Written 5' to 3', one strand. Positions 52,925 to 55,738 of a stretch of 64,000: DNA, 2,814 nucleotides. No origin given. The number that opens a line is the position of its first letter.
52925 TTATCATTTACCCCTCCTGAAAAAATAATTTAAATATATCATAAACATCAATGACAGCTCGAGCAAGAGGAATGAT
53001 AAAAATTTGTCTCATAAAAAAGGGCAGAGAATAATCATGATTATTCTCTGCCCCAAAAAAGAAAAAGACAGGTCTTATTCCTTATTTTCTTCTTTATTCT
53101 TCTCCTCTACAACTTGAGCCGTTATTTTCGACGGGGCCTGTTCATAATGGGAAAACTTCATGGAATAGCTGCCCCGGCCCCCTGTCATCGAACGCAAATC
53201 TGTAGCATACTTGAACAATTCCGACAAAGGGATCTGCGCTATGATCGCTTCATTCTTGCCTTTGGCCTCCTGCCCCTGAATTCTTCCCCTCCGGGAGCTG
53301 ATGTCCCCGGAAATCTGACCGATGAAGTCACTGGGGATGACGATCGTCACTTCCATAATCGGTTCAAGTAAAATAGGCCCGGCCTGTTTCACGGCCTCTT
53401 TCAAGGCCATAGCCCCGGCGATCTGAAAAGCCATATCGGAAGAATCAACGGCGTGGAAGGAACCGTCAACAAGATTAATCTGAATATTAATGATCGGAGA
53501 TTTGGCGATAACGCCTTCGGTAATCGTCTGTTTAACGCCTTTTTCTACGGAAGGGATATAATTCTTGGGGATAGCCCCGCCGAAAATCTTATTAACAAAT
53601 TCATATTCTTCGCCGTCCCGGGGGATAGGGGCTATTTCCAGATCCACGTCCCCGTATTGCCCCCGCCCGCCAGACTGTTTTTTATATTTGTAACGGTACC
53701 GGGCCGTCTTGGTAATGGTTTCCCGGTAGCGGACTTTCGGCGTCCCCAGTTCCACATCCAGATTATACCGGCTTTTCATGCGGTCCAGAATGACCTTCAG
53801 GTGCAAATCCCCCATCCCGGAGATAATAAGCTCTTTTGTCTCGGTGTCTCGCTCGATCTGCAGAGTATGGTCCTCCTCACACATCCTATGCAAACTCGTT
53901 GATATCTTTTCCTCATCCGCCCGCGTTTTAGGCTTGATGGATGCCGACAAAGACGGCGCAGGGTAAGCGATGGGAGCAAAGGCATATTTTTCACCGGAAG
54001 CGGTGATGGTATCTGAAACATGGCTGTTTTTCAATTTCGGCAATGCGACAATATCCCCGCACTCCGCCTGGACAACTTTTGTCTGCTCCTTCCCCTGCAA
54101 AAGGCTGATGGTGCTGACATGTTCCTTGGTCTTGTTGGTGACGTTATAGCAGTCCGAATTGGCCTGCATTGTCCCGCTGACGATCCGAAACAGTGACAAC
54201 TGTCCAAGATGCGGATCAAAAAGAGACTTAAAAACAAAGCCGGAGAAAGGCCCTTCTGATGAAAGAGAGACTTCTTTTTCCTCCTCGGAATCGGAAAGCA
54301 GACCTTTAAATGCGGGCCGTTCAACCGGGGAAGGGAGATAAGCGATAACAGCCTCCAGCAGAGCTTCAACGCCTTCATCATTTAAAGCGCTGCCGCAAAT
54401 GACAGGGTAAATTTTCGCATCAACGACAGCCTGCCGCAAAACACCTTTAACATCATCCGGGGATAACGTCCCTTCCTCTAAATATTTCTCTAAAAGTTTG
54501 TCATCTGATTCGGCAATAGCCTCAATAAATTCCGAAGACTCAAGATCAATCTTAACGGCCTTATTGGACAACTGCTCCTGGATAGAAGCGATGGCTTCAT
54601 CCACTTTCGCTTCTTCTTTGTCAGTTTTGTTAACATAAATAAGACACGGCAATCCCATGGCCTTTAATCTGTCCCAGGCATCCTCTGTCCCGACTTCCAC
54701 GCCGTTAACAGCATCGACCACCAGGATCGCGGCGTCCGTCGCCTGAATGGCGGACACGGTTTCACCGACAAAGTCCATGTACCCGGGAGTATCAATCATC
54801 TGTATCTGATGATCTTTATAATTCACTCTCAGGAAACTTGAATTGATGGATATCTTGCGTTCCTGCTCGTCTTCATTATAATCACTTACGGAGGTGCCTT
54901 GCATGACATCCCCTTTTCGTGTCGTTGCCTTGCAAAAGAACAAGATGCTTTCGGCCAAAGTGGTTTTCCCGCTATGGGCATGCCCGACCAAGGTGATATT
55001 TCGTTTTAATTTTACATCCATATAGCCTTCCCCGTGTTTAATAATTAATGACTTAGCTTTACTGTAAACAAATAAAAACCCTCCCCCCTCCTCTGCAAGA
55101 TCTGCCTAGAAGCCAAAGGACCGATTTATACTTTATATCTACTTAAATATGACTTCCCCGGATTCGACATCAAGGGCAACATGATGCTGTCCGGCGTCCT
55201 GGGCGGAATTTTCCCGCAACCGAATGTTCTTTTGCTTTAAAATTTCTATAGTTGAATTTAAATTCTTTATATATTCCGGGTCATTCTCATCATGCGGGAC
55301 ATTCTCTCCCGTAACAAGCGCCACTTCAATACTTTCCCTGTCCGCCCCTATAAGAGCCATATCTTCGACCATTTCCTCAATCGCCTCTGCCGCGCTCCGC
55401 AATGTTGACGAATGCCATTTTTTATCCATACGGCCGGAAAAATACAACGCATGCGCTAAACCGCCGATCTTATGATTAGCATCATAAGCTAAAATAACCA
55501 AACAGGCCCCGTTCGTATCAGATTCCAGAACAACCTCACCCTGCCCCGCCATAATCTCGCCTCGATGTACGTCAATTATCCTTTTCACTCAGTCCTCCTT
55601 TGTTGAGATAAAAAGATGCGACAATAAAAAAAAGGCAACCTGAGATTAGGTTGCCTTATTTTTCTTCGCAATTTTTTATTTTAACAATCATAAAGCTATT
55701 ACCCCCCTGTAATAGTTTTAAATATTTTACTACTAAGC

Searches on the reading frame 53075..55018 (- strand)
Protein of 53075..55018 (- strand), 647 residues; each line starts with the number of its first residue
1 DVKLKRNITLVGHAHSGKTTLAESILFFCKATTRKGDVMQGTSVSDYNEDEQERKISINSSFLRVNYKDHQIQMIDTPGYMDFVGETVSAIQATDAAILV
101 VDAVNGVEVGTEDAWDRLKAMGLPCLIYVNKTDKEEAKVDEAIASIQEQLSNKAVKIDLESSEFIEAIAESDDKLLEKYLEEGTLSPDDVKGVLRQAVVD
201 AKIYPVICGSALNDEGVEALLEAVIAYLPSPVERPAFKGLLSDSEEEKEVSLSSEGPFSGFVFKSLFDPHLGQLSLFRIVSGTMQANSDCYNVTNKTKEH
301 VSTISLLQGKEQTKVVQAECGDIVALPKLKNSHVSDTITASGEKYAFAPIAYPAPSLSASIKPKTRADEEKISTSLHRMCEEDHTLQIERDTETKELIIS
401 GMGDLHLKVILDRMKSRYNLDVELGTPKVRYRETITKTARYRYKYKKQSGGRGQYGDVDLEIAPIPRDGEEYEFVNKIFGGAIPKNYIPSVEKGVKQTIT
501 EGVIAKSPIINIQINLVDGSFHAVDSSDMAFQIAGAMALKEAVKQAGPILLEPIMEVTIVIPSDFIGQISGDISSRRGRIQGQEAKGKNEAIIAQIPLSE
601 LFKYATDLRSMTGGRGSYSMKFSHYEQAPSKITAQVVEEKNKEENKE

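Call 25: search_protein_families(library=pfam, proteins=[window:53075-55018:-], max_evalue=0.001)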
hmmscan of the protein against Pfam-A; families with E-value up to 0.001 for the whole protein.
window:53075-55018:- (647 aa): 9 families
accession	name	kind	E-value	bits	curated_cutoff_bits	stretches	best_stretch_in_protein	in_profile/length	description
PF00009.33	GTP_EFTU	-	7.5e-48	163.1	26.5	1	6-230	4-188/188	Elongation factor Tu GTP binding domain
PF03764.24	EFG_IV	-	1.2e-41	141.7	24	1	427-546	1-120/121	Elongation factor G, domain IV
PF14492.12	EFG_III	-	2.7e-29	101.5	27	1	353-425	2-74/75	Elongation Factor G, domain III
PF00679.30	EFG_C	-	4.4e-29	100.8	27.9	1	550-634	2-87/89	Elongation factor G C-terminus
PF22042.2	EF-G_D2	-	1.5e-15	57.5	27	1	257-340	1-83/84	Elongation factor G domain 2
PF03144.31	GTP_EFTU_D2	-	2.6e-09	37.8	30.3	1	272-339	1-73/73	Elongation factor Tu domain 2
PF01926.29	MMR_HSR1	-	2.1e-07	31.5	21.9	1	8-131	2-113/113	50S ribosome-binding GTPase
PF16658.11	RF3_C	-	5.4e-07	29.9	40.1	1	347-440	1-94/132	Class II release factor RF3, C-terminal domain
PF13175.12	AAA_15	-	9.7e-05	22.6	32.1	1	8-188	26-146/374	AAA ATPase domain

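Call 37: find_homologous_proteins(query=window:53075-55018:-)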
Query window:53075-55018:- (647 aa): 8000 proteins with E <= 0.001 among 8000 candidates; the best 120 are listed.
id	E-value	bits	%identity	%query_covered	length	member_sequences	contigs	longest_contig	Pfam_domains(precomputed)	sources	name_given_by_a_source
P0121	0.0e+0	1421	100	100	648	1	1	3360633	PF01926.30,PF00679.31,PF14492.13,PF00009.34,PF03764.25,PF16658.12,PF03144.32,PF22042.3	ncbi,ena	-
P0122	0.0e+0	1209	83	100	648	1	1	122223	PF01926.30,PF00679.31,PF14492.13,PF00009.34,PF03764.25,PF16658.12,PF03144.32,PF22042.3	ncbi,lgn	-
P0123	0.0e+0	1208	83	100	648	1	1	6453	PF01926.30,PF00679.31,PF14492.13,PF00009.34,PF03764.25,PF16658.12,PF03144.32,PF22042.3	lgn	-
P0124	0.0e+0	1203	83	100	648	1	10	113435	PF01926.30,PF00679.31,PF14492.13,PF00009.34,PF03764.25,PF16658.12,PF03144.32,PF22042.3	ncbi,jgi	-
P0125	0.0e+0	1200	83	100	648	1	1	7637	PF01926.30,PF00679.31,PF14492.13,PF00009.34,PF03764.25,PF16658.12,PF03144.32,PF22042.3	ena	-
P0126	0.0e+0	1199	82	100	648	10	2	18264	PF01926.30,PF00679.31,PF14492.13,PF00009.34,PF03764.25,PF16658.12,PF03144.32,PF22042.3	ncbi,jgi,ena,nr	ncbi:MAG TPA: elongation factor G [Candidatus Omnitrophota bacterium]|nr:elongation factor G [Candid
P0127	0.0e+0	1138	81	99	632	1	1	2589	PF01926.30,PF00679.31,PF14492.13,PF00009.34,PF03764.25,PF03144.32,PF22042.3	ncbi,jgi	ncbi:MAG: elongation factor G [Candidatus Omnitrophota bacterium]|jgi:elongation factor G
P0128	0.0e+0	1053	73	99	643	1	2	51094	PF01926.30,PF00679.31,PF14492.13,PF00009.34,PF03764.25,PF16658.12,PF03144.32,PF22042.3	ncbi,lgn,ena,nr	ncbi:MAG: elongation factor G [Candidatus Omnitrophica bacterium]|nr:elongation factor G [Candidatus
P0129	0.0e+0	1015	68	100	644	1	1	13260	PF01926.30,PF00679.31,PF14492.13,PF00009.34,PF03764.25,PF16658.12,PF03144.32,PF22042.3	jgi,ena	-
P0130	0.0e+0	1015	68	100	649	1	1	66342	PF01926.30,PF00679.31,PF14492.13,PF00009.34,PF03764.25,PF16658.12,PF03144.32,PF22042.3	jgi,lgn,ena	-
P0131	0.0e+0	1014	68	100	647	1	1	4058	PF01926.30,PF00679.31,PF14492.13,PF00009.34,PF03764.25,PF16658.12,PF22042.3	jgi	-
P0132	0.0e+0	1013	69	98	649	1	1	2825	PF01926.30,PF00679.31,PF14492.13,PF00009.34,PF03764.25,PF16658.12,PF03144.32,PF22042.3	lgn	-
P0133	3.1e-294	995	67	100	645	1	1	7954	PF01926.30,PF00679.31,PF14492.13,PF00009.34,PF03764.25,PF16658.12,PF03144.32,PF22042.3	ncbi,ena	-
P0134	2.2e-293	993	67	100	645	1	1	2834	PF01926.30,PF00679.31,PF14492.13,PF00009.34,PF03764.25,PF16658.12,PF03144.32,PF22042.3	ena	-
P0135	1.2e-292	990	68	100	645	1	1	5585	PF01926.30,PF00679.31,PF14492.13,PF00009.34,PF03764.25,PF16658.12,PF03144.32,PF22042.3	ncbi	-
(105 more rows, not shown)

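Call 40: find_encoding_contigs(protein=P0122, flank=10000, max_places=3)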
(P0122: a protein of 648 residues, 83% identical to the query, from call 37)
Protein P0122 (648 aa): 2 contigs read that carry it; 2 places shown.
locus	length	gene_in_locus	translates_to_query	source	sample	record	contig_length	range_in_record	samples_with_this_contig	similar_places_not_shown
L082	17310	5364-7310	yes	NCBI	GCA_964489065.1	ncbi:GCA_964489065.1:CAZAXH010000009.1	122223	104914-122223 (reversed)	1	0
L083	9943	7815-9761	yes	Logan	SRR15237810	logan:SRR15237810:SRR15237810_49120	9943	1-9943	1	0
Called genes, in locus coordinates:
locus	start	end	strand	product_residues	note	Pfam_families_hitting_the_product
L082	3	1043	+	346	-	?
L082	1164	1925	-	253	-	PF00092:VWA (weak), PF07589:PEP_exosort_dom (weak)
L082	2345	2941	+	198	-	-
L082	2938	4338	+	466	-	-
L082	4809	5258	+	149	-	PF03975:CheD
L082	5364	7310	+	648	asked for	PF00009:GTP_EFTU, PF01926:MMR_HSR1 (weak), PF22042:EF-G_D2, PF03144:GTP_EFTU_D2, PF14492:EFG_III, PF16658:RF3_C (weak), PF03764:EFG_IV, PF00679:EFG_C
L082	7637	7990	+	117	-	-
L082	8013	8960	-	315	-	PF02558:ApbA, PF08546:ApbA_C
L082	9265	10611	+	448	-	-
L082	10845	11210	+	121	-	PF00072:Response_reg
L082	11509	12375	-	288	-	PF28597:T2SSF_N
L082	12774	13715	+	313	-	PF17125:Methyltr_RsmF_N, PF22458:RsmF-B_ferredox, PF01189:Methyltr_RsmB-F, PF13847:Methyltransf_31 (weak)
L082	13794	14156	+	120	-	PF04456:DUF503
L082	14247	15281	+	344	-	PF02568:ThiI (weak), PF03054:tRNA_Me_trans (weak), PF18297:NFACT-R_2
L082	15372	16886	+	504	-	PF25182:NonGDSL (weak), PF13472:Lipase_GDSL_2, PF13424:TPR_12 (faint), PF13431:TPR_17 (faint), PF07719:TPR_2 (faint), PF13174:TPR_6 (faint), PF13428:TPR_14 (faint), PF13432:TPR_16 (faint), +1 more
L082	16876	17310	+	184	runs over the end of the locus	PF00072:Response_reg (weak)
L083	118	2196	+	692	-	PF25021:TEN_NHL (faint), PF08450:SGL (faint), PF17170:DUF5128, PF06739:SBBP (faint), PF01436:NHL (weak)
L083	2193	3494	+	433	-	-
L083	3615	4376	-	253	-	PF00092:VWA (weak), PF07589:PEP_exosort_dom (weak)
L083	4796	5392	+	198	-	-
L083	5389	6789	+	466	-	-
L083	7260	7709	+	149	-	PF03975:CheD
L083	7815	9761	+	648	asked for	PF00009:GTP_EFTU, PF01926:MMR_HSR1 (weak), PF22042:EF-G_D2, PF03144:GTP_EFTU_D2, PF14492:EFG_III, PF16658:RF3_C (weak), PF03764:EFG_IV, PF00679:EFG_C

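Call 41: find_encoding_contigs(protein=P0124, flank=10000, max_places=3)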
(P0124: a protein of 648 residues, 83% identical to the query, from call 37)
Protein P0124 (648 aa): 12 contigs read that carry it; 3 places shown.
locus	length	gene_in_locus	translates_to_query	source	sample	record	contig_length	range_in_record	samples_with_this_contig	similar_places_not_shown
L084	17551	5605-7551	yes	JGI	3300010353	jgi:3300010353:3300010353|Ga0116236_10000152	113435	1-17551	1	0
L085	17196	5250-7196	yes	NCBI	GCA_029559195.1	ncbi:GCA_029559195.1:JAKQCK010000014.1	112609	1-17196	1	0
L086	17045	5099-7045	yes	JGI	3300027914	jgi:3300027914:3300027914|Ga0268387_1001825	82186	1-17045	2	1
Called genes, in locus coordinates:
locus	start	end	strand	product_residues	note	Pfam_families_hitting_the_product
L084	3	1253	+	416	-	?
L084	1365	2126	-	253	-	PF00092:VWA (weak), PF07589:PEP_exosort_dom (weak)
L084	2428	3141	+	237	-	-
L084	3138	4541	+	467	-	-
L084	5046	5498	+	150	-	PF03975:CheD (weak)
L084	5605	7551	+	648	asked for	PF00009:GTP_EFTU, PF01926:MMR_HSR1 (weak), PF22042:EF-G_D2, PF03144:GTP_EFTU_D2, PF14492:EFG_III, PF16658:RF3_C (weak), PF03764:EFG_IV, PF00679:EFG_C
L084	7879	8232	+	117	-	-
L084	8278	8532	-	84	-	-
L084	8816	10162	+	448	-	PF03616:Glt_symporter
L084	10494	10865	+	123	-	PF00072:Response_reg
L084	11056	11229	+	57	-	-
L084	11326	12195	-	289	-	PF28597:T2SSF_N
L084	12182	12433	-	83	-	-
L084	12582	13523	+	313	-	PF17125:Methyltr_RsmF_N, PF22458:RsmF-B_ferredox, PF01189:Methyltr_RsmB-F, PF13847:Methyltransf_31 (weak)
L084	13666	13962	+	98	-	PF04456:DUF503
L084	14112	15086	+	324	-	PF03054:tRNA_Me_trans (weak), PF18297:NFACT-R_2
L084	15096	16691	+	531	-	PF25182:NonGDSL (weak), PF13472:Lipase_GDSL_2 (weak), PF22860:DUF7017 (faint), PF13431:TPR_17 (faint), PF13428:TPR_14 (faint), PF13432:TPR_16 (faint), PF14559:TPR_19 (faint)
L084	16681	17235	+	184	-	-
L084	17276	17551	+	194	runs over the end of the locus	-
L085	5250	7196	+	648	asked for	PF00009:GTP_EFTU, PF01926:MMR_HSR1 (weak), PF22042:EF-G_D2, PF03144:GTP_EFTU_D2, PF14492:EFG_III, PF16658:RF3_C (weak), PF03764:EFG_IV, PF00679:EFG_C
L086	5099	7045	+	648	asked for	PF00009:GTP_EFTU, PF01926:MMR_HSR1 (weak), PF22042:EF-G_D2, PF03144:GTP_EFTU_D2, PF14492:EFG_III, PF16658:RF3_C (weak), PF03764:EFG_IV, PF00679:EFG_C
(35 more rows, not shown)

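Call 50: find_encoding_contigs(protein=P0128, flank=10000, max_places=2)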
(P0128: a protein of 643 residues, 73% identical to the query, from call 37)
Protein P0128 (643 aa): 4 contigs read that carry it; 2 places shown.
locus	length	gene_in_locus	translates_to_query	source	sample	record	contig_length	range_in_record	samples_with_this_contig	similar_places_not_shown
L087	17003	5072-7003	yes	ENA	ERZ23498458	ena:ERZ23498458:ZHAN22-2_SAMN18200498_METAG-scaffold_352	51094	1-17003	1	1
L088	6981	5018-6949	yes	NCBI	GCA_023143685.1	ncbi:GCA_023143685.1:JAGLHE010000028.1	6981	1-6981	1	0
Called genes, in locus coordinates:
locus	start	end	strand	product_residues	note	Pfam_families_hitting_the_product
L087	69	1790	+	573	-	PF07719:TPR_2 (faint), PF13174:TPR_6 (faint), PF13371:TPR_9 (faint), PF13424:TPR_12 (faint), PF13428:TPR_14 (faint), PF13431:TPR_17 (faint), PF00515:TPR_1 (weak), PF13414:TPR_11 (weak), +4 more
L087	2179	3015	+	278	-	PF13292:DXP_synthase_N, PF00456:Transketolase_N, PF00676:E1_dh, PF09364:XFP_N (weak)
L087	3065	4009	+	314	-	PF02779:Transket_pyr, PF02780:Transketolase_C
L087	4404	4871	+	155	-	PF03975:CheD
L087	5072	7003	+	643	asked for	PF00009:GTP_EFTU, PF01926:MMR_HSR1 (weak), PF22042:EF-G_D2, PF03144:GTP_EFTU_D2 (weak), PF14492:EFG_III, PF16658:RF3_C (weak), PF03764:EFG_IV, PF00679:EFG_C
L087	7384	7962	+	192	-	PF01789:PsbP (weak)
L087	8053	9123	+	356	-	PF05958:tRNA_U5-meth_tr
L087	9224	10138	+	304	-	PF00072:Response_reg, PF03709:OKR_DC_1_N (faint), PF00072:Response_reg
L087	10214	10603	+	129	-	PF00072:Response_reg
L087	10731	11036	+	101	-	-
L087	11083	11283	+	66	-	-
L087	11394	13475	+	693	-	PF00027:cNMP_binding, PF01734:Patatin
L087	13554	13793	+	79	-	PF02604:PhdYeFM_antitox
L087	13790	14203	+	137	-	PF01850:PIN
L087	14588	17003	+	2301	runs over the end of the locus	PF06325:PrmA (weak), PF13649:Methyltransf_25 (faint), PF02518:HATPase_c (weak)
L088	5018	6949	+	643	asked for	PF00009:GTP_EFTU, PF01926:MMR_HSR1 (weak), PF22042:EF-G_D2, PF03144:GTP_EFTU_D2 (weak), PF14492:EFG_III, PF16658:RF3_C (weak), PF03764:EFG_IV, PF00679:EFG_C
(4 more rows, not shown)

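Call 51: find_encoding_contigs(protein=P0130, flank=10000, max_places=2)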
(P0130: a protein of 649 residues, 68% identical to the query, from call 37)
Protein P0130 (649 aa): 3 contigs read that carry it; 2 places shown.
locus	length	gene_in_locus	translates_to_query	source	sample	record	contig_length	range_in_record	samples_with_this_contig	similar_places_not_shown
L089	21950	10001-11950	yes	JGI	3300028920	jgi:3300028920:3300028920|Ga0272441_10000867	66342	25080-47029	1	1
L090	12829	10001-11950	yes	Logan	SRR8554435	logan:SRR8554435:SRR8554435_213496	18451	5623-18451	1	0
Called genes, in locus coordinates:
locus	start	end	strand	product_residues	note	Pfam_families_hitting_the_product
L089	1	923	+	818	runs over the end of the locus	PF03065:Glyco_hydro_57, PF12055:DUF3536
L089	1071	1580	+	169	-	PF12844:HTH_19, PF13443:HTH_26 (weak), PF13560:HTH_31 (weak), PF01381:HTH_3, PF02922:CBM_48, PF16561:AMPK1_CBM, PF22058:X25_BaPul_like (faint)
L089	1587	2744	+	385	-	PF20706:GT4-conflict, PF13439:Glyco_transf_4, PF13579:Glyco_trans_4_4, PF08323:Glyco_transf_5, PF00534:Glycos_transf_1, PF13692:Glyco_trans_1_4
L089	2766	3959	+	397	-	PF16258:DUF4912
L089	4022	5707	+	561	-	PF03065:Glyco_hydro_57, PF09210:BE_C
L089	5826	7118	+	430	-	-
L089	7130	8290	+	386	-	PF03065:Glyco_hydro_57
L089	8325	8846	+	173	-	-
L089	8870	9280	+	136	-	-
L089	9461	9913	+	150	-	-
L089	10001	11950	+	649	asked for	PF00009:GTP_EFTU, PF01926:MMR_HSR1 (weak), PF22042:EF-G_D2, PF03144:GTP_EFTU_D2 (faint), PF14492:EFG_III, PF16658:RF3_C (weak), PF03764:EFG_IV, PF00679:EFG_C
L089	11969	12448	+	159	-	PF07238:PilZ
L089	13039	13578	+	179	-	-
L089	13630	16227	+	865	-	PF00675:Peptidase_M16, PF05193:Peptidase_M16_C, PF00675:Peptidase_M16, PF05193:Peptidase_M16_C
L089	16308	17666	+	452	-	PF00437:T2SSE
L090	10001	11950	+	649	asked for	PF00009:GTP_EFTU, PF01926:MMR_HSR1 (weak), PF22042:EF-G_D2, PF03144:GTP_EFTU_D2 (faint), PF14492:EFG_III, PF16658:RF3_C (weak), PF03764:EFG_IV, PF00679:EFG_C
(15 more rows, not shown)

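Call 65: search_protein_families(library=pfam, proteins=[L084:1365-2123:-, L082:1164-1922:-, L083:2193-3491:+, L083:4679-5389:+], max_evalue=0.05)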
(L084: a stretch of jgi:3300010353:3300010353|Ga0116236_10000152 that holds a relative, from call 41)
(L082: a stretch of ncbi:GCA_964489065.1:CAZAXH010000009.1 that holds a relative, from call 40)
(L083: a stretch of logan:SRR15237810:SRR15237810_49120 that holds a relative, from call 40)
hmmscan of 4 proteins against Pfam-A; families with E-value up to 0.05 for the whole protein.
L084:1365-2123:- (252 aa): 5 families
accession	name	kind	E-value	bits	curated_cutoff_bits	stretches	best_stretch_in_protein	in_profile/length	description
PF00092.34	VWA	-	7e-07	30.1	23.8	1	33-205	1-167/174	von Willebrand factor type A domain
PF07589.16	PEP-CTERM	-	2.6e-05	24.5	20.7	1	227-249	1-24/24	PEP-CTERM motif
PF25106.1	VWA_4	-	0.00096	19.2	27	1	36-88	4-56/169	von Willebrand factor A domain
PF13519.12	VWA_2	-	0.0024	18.9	27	1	35-80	2-49/107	von Willebrand factor type A domain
PF20782.3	TssR_VWA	-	0.031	13.8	25.7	0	34-101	50-118/304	TssR protein VWA domain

L082:1164-1922:- (252 aa): 6 families
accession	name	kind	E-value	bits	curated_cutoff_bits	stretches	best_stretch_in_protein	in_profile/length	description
PF00092.34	VWA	-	6.9e-07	30.1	23.8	1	33-205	1-167/174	von Willebrand factor type A domain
PF07589.16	PEP-CTERM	-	2.6e-05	24.5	20.7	1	227-249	1-24/24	PEP-CTERM motif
PF25106.1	VWA_4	-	0.0014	18.7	27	1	36-147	4-103/169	von Willebrand factor A domain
PF24909.1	vWA_SIBA-E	-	0.0023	17.9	27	1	33-170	37-169/284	Integrin beta-like protein A-E, vWA-like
PF13519.12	VWA_2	-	0.0043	18.1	27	1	35-80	2-49/107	von Willebrand factor type A domain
PF20782.3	TssR_VWA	-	0.023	14.2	25.7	1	34-104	50-121/304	TssR protein VWA domain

L083:2193-3491:+ (433 aa): 0 families

L083:4679-5389:+ (237 aa): 0 families

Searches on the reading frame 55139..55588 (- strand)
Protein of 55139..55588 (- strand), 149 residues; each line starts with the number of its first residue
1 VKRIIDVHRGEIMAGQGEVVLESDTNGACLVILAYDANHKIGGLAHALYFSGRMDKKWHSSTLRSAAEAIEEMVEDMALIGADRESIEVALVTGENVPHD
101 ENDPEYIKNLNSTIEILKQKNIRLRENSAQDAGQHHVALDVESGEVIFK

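Call 4: search_protein_families(library=pfam, proteins=[window:55139-55588:-], max_evalue=0.1)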
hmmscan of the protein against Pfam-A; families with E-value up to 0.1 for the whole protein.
window:55139-55588:- (149 aa): 1 family
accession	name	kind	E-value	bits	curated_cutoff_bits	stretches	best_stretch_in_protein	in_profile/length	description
PF03975.18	CheD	-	2.9e-07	31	25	1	57-148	11-106/108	CheD chemotactic sensory transduction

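Call 5: search_protein_families(library=ncbifam, proteins=[window:55139-55588:-], max_evalue=0.1)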
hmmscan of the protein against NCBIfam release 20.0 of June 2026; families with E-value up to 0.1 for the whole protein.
window:55139-55588:- (149 aa): 10 families
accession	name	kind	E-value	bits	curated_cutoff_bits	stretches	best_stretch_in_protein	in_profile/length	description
NF041119.1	CheD_Thtga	equivalog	1.6e-10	41.5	240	1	2-148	2-146/160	chemoreceptor glutamine deamidase/glutamate methylesterase CheD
NF010020.0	PRK13498.1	equivalog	2.1e-09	37.5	236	1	7-147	12-154/168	chemoreceptor glutamine deamidase CheD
NF010018.0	PRK13495.1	equivalog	8.2e-09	35.8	243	1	1-147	2-144/159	chemoreceptor glutamine deamidase CheD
NF010013.0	PRK13487.1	equivalog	1e-08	34.8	223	1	10-148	31-167/201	chemoreceptor glutamine deamidase CheD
NF010016.0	PRK13493.1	equivalog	4.5e-06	26.6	369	1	4-96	43-141/227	chemoreceptor glutamine deamidase CheD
NF010015.0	PRK13490.1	equivalog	5.1e-05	23.4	251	1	27-125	28-129/162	chemoreceptor glutamine deamidase CheD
NF010014.0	PRK13489.1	equivalog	8.9e-05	22.8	290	1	18-147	34-164/238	chemoreceptor glutamine deamidase CheD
NF041406.1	XopAK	subfamily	0.021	14.3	150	1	59-103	84-125/173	XopAK family type III secretion system effector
TIGR01449.2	PGP_bact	equivalog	0.031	13.8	180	1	55-94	139-178/213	phosphoglycolate phosphatase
NF010017.0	PRK13494.1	equivalog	0.037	13.6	285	1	23-123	30-129/163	chemoreceptor glutamine deamidase CheD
